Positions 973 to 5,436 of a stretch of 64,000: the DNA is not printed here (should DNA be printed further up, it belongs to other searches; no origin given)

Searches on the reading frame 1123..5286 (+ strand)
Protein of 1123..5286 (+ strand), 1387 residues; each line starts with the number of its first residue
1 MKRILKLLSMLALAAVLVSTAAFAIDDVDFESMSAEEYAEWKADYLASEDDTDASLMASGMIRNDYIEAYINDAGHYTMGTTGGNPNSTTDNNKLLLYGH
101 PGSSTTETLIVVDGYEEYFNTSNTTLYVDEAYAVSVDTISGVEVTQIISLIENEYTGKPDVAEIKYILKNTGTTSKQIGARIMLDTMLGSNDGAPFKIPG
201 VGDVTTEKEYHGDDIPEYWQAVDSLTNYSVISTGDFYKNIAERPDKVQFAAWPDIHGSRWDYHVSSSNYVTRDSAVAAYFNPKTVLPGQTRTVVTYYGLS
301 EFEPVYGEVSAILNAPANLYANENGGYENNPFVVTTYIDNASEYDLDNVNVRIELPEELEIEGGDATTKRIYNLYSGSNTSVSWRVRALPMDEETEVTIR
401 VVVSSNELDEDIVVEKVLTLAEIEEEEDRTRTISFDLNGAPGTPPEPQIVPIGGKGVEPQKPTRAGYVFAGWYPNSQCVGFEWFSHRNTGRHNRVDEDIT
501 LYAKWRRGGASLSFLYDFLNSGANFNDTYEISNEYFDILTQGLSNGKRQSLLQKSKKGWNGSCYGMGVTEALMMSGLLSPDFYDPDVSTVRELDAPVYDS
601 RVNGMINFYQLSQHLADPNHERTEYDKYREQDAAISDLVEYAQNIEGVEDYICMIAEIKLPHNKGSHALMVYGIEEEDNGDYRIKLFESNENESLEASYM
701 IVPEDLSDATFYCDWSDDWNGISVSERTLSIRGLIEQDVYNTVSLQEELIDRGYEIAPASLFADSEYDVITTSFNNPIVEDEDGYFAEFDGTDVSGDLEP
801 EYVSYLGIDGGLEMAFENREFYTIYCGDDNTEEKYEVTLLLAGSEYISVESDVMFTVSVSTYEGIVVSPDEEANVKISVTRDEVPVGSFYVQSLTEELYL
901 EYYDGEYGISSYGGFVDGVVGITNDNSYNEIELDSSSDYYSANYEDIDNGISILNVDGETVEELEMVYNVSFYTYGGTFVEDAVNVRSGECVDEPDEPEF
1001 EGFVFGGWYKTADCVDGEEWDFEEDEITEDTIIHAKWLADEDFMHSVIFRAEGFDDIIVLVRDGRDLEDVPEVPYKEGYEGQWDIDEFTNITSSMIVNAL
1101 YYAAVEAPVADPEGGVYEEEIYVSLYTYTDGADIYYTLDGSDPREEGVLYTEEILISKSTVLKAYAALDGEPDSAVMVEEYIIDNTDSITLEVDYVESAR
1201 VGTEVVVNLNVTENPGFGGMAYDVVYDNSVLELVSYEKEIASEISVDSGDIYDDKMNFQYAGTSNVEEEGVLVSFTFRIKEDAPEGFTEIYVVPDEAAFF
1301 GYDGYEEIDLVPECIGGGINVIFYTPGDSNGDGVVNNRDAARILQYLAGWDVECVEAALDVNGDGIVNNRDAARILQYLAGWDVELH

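Call 70: search_protein_families(library=pfam, proteins=[window:1123-5286:+], max_evalue=0.0001)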
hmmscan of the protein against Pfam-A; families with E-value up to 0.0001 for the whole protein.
window:1123-5286:+ (1387 aa): 5 families
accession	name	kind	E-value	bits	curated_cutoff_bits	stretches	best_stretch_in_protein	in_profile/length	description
PF09479.16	Flg_new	-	3.8e-26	91.4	27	2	968-1036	1-65/65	Listeria-Bacteroides repeat domain (List_Bact_rpt)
PF13290.12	CHB_HEX_C_1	-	3.8e-16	59.2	22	1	1112-1176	1-65/67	Chitobiase/beta-hexosaminidase C-terminal domain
PF13287.12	Fn3_assoc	-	6.9e-13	48.9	23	1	1124-1181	2-59/59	Fn3 associated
PF00404.24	Dockerin_1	-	2.2e-12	47.4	22.9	1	1326-1379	1-56/57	Dockerin type I domain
PF00963.24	Cohesin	-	2.5e-12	47.6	24.1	1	1189-1309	1-129/139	Cohesin domain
